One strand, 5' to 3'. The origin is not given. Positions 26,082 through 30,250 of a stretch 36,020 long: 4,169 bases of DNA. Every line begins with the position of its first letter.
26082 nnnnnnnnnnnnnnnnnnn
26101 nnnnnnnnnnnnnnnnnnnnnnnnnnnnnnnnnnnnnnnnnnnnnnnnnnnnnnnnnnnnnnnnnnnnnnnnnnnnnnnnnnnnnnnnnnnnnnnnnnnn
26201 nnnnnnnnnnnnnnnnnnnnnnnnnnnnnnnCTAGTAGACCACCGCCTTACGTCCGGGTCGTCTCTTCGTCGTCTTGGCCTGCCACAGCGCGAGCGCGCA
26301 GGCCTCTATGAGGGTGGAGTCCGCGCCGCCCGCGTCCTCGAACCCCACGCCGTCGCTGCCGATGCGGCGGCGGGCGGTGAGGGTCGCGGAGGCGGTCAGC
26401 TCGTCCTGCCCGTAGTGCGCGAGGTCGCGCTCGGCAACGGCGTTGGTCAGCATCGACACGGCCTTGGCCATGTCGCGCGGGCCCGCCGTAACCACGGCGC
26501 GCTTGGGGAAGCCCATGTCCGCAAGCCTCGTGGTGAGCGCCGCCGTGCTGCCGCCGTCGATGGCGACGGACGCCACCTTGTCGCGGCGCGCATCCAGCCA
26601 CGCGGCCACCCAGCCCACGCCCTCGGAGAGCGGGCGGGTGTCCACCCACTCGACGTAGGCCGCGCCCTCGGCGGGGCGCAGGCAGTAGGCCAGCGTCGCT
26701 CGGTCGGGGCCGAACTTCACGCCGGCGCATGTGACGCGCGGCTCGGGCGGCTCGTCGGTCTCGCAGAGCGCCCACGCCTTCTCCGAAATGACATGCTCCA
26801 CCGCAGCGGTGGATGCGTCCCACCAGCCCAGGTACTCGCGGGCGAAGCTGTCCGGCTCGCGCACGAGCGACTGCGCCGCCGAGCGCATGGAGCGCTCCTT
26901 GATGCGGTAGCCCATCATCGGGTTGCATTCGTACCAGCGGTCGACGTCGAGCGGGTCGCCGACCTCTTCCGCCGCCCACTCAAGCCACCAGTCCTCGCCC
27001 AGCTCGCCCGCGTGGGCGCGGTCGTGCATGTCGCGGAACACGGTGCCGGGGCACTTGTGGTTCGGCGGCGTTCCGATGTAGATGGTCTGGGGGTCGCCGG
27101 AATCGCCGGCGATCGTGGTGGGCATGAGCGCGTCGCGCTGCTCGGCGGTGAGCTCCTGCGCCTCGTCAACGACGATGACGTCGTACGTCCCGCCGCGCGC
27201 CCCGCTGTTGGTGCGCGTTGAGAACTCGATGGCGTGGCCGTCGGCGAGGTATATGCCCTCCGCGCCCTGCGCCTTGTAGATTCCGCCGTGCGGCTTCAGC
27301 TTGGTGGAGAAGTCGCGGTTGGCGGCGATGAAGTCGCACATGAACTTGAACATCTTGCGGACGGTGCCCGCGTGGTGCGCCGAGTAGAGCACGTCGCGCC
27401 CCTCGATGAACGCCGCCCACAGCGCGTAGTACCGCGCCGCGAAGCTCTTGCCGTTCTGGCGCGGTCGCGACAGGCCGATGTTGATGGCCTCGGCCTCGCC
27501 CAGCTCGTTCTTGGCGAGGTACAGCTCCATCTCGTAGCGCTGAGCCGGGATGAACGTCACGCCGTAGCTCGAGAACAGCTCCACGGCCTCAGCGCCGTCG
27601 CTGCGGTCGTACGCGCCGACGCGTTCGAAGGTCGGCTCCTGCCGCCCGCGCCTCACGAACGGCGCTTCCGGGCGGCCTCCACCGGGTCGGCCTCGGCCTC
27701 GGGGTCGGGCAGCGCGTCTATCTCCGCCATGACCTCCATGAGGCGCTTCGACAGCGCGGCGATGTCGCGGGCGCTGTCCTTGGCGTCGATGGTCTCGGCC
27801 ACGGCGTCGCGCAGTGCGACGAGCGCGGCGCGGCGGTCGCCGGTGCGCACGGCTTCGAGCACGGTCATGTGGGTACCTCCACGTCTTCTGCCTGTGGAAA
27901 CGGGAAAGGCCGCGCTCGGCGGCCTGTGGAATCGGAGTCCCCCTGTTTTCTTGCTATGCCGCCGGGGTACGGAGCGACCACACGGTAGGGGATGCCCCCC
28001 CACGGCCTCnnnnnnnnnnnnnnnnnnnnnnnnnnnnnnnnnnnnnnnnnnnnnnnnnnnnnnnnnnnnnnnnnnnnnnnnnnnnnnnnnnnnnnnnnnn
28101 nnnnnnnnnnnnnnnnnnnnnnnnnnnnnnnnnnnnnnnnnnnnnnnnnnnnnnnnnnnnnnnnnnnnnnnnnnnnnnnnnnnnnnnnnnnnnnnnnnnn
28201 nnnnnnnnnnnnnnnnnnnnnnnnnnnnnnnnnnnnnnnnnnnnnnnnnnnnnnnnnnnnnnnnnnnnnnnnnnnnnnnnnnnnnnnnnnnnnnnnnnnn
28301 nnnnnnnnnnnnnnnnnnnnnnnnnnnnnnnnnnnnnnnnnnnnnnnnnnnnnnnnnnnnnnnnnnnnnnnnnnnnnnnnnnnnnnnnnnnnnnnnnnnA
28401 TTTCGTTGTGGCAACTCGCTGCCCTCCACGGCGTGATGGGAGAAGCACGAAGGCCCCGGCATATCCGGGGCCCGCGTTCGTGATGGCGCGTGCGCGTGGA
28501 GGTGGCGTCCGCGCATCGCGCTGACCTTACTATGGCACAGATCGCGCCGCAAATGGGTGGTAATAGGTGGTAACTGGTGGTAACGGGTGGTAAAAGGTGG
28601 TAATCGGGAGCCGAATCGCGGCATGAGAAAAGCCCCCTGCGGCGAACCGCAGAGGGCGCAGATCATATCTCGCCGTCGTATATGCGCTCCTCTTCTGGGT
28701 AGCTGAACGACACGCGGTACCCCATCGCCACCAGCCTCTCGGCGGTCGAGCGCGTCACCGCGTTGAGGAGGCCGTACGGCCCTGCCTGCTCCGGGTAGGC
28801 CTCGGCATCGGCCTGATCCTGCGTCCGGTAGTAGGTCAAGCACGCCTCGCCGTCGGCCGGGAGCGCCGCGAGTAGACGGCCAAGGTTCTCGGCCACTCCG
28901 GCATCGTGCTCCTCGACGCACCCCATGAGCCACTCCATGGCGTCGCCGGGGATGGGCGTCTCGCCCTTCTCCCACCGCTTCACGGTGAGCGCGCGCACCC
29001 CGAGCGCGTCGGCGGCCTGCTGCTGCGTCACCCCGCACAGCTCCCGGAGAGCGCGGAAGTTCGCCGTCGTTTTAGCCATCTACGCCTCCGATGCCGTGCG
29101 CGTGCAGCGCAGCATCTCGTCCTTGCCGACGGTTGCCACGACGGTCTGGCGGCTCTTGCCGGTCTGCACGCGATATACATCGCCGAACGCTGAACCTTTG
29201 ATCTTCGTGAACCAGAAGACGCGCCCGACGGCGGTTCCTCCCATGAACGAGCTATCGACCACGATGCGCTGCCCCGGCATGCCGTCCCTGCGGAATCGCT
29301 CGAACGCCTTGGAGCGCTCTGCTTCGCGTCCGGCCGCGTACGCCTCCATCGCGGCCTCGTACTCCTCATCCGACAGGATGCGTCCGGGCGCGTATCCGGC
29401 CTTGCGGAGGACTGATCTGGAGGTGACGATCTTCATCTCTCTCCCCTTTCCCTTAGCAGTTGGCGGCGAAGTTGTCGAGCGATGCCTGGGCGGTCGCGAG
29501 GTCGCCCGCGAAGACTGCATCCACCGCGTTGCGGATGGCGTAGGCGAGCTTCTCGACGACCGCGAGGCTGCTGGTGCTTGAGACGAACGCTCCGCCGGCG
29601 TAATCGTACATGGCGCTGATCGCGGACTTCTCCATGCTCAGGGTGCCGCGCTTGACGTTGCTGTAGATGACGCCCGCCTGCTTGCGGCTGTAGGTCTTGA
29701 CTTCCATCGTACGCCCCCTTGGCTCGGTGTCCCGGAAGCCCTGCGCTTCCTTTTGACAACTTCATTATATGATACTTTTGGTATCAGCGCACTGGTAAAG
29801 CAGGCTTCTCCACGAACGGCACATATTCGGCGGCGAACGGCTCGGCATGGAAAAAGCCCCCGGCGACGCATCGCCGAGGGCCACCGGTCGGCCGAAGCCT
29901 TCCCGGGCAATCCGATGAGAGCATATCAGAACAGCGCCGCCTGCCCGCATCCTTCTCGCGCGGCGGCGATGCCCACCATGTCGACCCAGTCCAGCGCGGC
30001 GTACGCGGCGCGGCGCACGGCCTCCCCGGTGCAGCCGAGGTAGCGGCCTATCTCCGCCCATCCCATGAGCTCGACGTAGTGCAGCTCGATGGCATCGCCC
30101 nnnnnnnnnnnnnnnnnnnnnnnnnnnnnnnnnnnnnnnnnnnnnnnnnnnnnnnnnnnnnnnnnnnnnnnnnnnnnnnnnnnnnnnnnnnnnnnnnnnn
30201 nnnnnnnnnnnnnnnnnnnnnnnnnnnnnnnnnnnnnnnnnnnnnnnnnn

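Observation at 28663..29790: Self-contained promoter-to-terminator mini-operon of two small unknown proteins plus an XRE HTH, with acr/aca-like architecture, inserted upstream of the packaging genes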

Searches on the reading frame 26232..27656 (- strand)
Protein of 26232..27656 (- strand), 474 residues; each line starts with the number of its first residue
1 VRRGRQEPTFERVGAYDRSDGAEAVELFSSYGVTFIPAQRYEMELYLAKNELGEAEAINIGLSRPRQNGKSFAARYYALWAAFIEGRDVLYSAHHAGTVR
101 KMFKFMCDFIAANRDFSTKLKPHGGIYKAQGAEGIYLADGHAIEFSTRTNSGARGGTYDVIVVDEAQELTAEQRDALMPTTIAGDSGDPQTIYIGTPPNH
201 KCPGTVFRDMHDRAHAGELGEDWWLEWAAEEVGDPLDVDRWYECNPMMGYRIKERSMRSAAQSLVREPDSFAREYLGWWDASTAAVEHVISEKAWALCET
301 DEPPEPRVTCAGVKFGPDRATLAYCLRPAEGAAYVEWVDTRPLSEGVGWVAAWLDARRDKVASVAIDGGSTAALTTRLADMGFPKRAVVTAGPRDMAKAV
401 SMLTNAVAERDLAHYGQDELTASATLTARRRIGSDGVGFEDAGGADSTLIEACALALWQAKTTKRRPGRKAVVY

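Call 3: search_protein_families(library=pfam, proteins=[window:26232-27656:-], max_evalue=0.1)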
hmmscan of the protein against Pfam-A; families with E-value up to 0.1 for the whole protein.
window:26232-27656:- (474 aa): 4 families
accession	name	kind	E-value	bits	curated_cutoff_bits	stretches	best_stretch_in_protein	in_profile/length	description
PF03237.21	Terminase_6N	-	3.4e-07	30.6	22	1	64-199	4-137/215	Terminase large subunit, T4likevirus-type, N-terminal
PF13401.12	AAA_22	-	0.018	15.8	27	1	69-197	17-124/130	AAA domain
PF05127.21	NAT10_TcmA_helicase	-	0.061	13.6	22.7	0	66-173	6-105/176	RNA cytidine acetyltransferase NAT10/TcmA, helicase domain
PF13284.11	DUF4072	-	0.075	13.9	24.6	0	281-301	20-39/46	Domain of unknown function (DUF4072)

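Call 4: search_protein_families(library=phrogs, proteins=[window:26232-27656:-], max_evalue=0.1)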
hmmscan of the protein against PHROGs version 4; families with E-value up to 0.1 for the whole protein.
window:26232-27656:- (474 aa): 8 families
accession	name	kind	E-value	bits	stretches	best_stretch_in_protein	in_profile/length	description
phrog_9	-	head and packaging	3.2e-47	162.9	1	4-467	61-670/812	terminase large subunit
phrog_17688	-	unknown function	7.4e-30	105.3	1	3-293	9-289/290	-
phrog_2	-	head and packaging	1.6e-22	81.1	1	65-405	285-549/807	terminase large subunit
phrog_6910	-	unknown function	4.6e-08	33.9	1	81-180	21-109/125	-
phrog_7579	-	head and packaging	1.3e-07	32.1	1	63-221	23-173/239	terminase large subunit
phrog_2074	-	unknown function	9.7e-05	23.7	1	141-186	26-71/83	-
phrog_2699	-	head and packaging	0.00013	22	1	349-421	183-253/315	terminase large subunit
phrog_5989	-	head and packaging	0.00035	20.8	1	64-166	163-260/347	terminase large subunit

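Call 88: search_dna_similar(query=window:26232-27656:-, collection=phages, mode=protein, max_rows=12)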
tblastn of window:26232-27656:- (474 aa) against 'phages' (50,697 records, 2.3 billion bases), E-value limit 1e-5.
Records with a match: 1700; places in all: 1700; records where one place covers at least 80% of the query: 1379.
Best place of each record, by identity: <60% 1700.
By first word of the organism name: Mycobacterium 875; Gordonia 218; Propionibacterium 196; Arthrobacter 122; Microbacterium 90; Streptococcus 74; Cutibacterium 44; Corynebacterium 20; Lactococcus 13; Rhodococcus 13; and 14 more.
By host as written in the record: Mycobacterium smegmatis mc2 155 571; Gordonia terrae 3612 182; Mycobacterium smegmatis mc#155 135; Propionibacterium acnes 98; Arthrobacter sp. ATCC 21022 62; Microbacterium foliorum NRRL B-24224 51; Cutibacterium acnes 48; Mycobacterium smegmatis mc2155 44; and 210 more.
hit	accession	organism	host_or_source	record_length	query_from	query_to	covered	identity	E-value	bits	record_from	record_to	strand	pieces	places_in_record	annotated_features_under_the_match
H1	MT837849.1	Bacteriophage sp.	human fecal samples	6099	4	470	99%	36.9%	2e-77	269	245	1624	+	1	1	record has no annotation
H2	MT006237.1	Bifidobacterium phage BigBern1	Bifidobacterium asteroides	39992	4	470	99%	36.7%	1e-77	270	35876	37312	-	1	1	hypothetical protein (x2)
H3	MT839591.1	Bacteriophage sp.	human fecal samples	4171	4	473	99%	35.9%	5e-76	264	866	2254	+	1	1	record has no annotation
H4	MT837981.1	Bacteriophage sp.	human fecal samples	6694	4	470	99%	35.7%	1e-70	249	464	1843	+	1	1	record has no annotation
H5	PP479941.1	Faecalibacterium phage Aster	Faecalibacterium sp. HTF-238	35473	1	466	98%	33.3%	2e-54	202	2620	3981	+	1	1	terminase large subunit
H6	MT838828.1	Bacteriophage sp.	human fecal samples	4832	2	464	98%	33.0%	1e-52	196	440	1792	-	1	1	record has no annotation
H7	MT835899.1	Bacteriophage sp.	human fecal samples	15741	2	466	98%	32.8%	6e-56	206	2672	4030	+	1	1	record has no annotation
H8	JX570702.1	Propionibacterium phage PHL111M01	Propionibacterium acnes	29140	4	472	99%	32.1%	2e-49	187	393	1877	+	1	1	putative terminase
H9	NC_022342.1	Propionibacterium phage PHL111M01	Propionibacterium acnes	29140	4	472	99%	32.1%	2e-49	187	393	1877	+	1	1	putative terminase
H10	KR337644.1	Propionibacterium phage Procrass1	Propionibacterium acnes ATCC 6919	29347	4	472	99%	31.9%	7e-50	189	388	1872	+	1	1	terminase large subunit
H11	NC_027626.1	Propionibacterium phage Procrass1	Propionibacterium acnes ATCC 6919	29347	4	472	99%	31.9%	7e-50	189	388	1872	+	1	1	terminase large subunit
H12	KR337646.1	Propionibacterium phage Wizzo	Propionibacterium acnes ATCC 6919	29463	4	472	99%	31.9%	2e-49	187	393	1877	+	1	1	terminase large subunit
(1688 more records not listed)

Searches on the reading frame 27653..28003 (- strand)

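Call 3: search_protein_families(library=pfam, proteins=[window:27653-28003:-], max_evalue=0.1)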
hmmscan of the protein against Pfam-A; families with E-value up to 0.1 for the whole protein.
window:27653-28003:- (116 aa): 3 families
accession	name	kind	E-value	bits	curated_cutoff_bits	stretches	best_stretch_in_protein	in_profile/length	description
PF10015.14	ThermoDBP-RP_arch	-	0.02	15.5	25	1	57-93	16-53/78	ThermoDBP-related, archaea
PF14257.11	DUF4349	-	0.056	13.2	27.7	1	55-98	91-134/213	Domain of unknown function (DUF4349)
PF12169.13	DNA_pol3_gamma3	-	0.073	13.3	24.4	1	46-93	19-66/143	DNA polymerase III subunits gamma and tau domain III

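Call 4: search_protein_families(library=phrogs, proteins=[window:27653-28003:-], max_evalue=0.1)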
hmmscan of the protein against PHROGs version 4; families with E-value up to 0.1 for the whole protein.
window:27653-28003:- (116 aa): 2 families
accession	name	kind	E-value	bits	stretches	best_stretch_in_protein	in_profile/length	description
phrog_1459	-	head and packaging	7.4e-15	56.2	1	43-107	21-86/102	terminase small subunit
phrog_6975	-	unknown function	2.2e-05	25.7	1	8-115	33-141/149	-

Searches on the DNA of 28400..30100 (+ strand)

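Call 7: search_dna_similar(query=window:28400-30100:+, collection=phages, mode=distant)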
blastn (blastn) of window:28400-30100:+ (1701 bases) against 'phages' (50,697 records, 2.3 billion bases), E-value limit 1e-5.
No match.

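Call 52: search_rna_families(source=window, start=28400, end=30100, threshold=evalue, max_evalue=10, show_alignments=3)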
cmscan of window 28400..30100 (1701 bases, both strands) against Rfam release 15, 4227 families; matches with E-value up to 10: 7.
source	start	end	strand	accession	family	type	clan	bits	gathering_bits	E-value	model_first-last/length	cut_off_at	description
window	29849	29923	-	RF00021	Spot_42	Gene; sRNA;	-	20.1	80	0.61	1-115/115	no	Spot 42 RNA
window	29466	29565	-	RF03248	MIR9772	Gene; miRNA;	-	18.6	64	4.1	1-92/92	no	MIR9772 microRNA precursor family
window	28626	28686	-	RF01388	isrD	Gene; sRNA;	-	15.8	37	6.1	1-51/51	no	isrD Hfq binding RNA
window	29929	29983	-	RF01119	sR32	Gene; snRNA; snoRNA; CD-box;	-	14.4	40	0.68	1-57/57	no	Small nucleolar RNA sR32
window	29083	29111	-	RF02086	Yar_2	Gene; lncRNA;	-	13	50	9.7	48-74/74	no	Yellow-achaete intergenic RNA conserved region 2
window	29855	29882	-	RF01670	P17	Gene; sRNA;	-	11.4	45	5.5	252-282/282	no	Pseudomonas sRNA P17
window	29856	29884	-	RF01395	isrL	Gene; sRNA;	-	11.1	35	2.7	311-339/345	no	isrL Hfq binding RNA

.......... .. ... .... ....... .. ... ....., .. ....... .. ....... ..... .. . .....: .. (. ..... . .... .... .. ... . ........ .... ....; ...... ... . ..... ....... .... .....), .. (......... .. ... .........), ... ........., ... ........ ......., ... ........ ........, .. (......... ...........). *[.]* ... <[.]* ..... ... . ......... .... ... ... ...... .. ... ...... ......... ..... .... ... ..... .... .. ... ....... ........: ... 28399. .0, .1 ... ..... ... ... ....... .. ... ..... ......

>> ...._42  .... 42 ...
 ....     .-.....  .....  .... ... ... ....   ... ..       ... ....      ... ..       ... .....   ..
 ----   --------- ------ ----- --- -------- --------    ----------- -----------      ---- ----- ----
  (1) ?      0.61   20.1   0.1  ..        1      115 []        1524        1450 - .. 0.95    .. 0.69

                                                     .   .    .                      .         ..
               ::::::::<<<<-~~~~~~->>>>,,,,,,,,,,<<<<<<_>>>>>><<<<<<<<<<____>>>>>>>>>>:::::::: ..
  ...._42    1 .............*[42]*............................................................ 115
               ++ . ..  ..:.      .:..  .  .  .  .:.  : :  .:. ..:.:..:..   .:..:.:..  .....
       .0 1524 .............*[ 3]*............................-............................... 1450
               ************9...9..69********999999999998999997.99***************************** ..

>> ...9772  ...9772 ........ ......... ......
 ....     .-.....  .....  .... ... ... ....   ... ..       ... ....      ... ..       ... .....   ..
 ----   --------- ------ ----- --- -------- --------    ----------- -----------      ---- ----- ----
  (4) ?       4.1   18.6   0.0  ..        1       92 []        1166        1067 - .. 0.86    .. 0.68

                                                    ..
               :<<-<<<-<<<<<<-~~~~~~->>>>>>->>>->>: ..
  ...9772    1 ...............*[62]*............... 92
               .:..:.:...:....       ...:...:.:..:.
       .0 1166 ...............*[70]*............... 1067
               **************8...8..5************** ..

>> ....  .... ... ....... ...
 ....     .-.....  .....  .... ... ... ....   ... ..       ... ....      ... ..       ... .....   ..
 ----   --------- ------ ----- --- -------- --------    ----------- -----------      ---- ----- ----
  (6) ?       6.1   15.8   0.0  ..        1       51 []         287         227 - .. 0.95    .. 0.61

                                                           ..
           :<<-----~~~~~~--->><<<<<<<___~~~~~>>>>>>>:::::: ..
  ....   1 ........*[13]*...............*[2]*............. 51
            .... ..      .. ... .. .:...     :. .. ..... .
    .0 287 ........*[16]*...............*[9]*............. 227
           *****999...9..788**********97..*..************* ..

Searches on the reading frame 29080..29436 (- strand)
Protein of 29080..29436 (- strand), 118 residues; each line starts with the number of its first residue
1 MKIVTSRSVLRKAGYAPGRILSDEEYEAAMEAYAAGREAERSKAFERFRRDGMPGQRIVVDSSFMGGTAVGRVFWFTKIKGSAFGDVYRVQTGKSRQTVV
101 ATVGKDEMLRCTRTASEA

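Call 3: search_protein_families(library=pfam, proteins=[window:29080-29436:-], max_evalue=0.1)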
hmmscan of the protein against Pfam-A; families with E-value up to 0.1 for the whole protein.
window:29080-29436:- (118 aa): 1 family
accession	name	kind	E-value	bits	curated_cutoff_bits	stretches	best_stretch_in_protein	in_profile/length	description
PF14382.12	ECR1_N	-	0.066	13.5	27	0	53-67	3-17/38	Exosome complex exonuclease RRP4 N-terminal region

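Call 4: search_protein_families(library=phrogs, proteins=[window:29080-29436:-], max_evalue=0.1)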
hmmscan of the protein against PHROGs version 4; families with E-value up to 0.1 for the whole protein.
window:29080-29436:- (118 aa): 0 families

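Call 5: search_protein_families(library=ncbifam, proteins=[window:29080-29436:-], max_evalue=1)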
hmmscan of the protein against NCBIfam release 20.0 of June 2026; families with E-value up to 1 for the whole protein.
window:29080-29436:- (118 aa): 2 families
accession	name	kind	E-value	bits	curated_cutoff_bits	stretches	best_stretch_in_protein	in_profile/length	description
NF010894.0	PRK14301.1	equivalog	0.0059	15.6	548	1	22-106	43-119/373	chaperone protein DnaJ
NF008035.0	PRK10767.1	subfamily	0.028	13.4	338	1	21-106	42-116/374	molecular chaperone DnaJ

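Call 6: search_protein_families(library=padloc, proteins=[window:29080-29436:-], max_evalue=1)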
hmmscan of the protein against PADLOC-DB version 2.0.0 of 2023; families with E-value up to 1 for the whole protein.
window:29080-29436:- (118 aa): 0 families

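Call 10: find_homologous_proteins(query=window:29080-29436:-)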
Query window:29080-29436:- (118 aa): 1 proteins with E <= 0.001 among 9 candidates.
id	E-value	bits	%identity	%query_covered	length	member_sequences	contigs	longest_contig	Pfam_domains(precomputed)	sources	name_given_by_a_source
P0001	1.7e-67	242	97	100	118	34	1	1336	-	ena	-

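Call 28: search_protein_representatives(protein=window:29080-29436:-)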
Query: 118 residues. Proteins with E-value up to 0.001 (for the whole library): 3; up to 1e-10: 1; up to 1e-30: 1. The best 3 are listed.
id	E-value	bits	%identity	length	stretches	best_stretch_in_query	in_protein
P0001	5.3e-68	241.9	97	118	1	1-118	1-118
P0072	1.1e-07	48.0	32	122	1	1-117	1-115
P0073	9.5e-04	35.3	35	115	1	3-112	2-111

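Call 71: predict_structure(alignment_id=A3)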
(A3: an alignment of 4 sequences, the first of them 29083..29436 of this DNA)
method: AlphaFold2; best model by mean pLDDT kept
length: 118 residues; sequences in the alignment: 4
mean_pLDDT: 64.1   pTM: 0.50
mean pLDDT of the five models: 64.1, 59.2, 59.1, 58.1, 55.6
residues with pLDDT >= 90: 0; 70-90: 33; 50-70: 77; < 50: 8
segments of 3 or more residues with pLDDT < 50: 64-67, 116-118
pLDDT, mean of each block of 10 residues (from residue 1): 65 74 77 72 68 61 51 63 59 59 62 54
secondary structure, 60 per line:
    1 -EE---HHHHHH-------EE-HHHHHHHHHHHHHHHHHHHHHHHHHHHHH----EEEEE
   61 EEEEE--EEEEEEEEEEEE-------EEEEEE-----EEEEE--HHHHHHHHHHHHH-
elements in order: H7-12 H23-51 E56-65 E68-79 E87-92 E98-102 H105-117

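Call 87: search_solved_structures(query=A3, max_evalue=10)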
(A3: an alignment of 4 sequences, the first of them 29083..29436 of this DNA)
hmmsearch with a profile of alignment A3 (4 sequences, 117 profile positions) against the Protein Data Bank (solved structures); distinct sequences matched with E-value up to 10: 2.
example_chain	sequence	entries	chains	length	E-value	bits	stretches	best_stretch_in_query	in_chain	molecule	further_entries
9dyv_A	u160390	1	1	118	1.6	12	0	22-48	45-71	Chaperone protein DnaJ 2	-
4j7z_A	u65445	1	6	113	4.1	10.7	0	22-48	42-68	Chaperone protein DnaJ 2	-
